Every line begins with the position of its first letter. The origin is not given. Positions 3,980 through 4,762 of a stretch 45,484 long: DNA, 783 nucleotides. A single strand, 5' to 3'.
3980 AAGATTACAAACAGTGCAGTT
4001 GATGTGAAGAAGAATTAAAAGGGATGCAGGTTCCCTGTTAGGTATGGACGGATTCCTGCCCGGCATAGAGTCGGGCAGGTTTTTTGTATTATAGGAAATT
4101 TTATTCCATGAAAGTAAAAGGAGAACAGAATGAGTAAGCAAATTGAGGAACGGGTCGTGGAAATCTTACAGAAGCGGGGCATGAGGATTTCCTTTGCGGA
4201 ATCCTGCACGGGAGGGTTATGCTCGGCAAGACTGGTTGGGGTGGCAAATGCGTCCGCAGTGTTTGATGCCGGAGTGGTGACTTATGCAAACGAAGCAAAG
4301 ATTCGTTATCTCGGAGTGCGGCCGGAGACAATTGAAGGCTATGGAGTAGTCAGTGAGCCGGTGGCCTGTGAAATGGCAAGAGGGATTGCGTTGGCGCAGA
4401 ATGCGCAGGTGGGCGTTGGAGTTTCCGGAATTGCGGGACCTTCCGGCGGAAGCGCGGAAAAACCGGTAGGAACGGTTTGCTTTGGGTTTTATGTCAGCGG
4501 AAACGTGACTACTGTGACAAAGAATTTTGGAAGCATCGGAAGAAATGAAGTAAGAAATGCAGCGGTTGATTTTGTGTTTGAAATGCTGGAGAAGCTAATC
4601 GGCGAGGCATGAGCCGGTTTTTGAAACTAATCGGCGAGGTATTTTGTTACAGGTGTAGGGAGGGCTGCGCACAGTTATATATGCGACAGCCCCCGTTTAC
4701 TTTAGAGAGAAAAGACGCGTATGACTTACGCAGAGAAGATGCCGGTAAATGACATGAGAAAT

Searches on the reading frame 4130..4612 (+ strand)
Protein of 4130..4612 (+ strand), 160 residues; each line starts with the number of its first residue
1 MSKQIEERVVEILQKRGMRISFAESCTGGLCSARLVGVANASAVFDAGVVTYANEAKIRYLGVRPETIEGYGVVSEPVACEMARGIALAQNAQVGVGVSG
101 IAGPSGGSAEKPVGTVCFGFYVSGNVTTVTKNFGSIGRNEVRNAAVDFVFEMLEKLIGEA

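Call 10: search_protein_families(library=pfam, proteins=[window:4130-4612:+], max_evalue=0.001)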
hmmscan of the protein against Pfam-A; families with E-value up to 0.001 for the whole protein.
window:4130-4612:+ (160 aa): 1 family
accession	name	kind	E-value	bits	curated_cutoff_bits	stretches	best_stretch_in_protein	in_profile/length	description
PF02464.23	CinA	-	7.2e-52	175.6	23.5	1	3-156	2-154/155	Competence-damaged protein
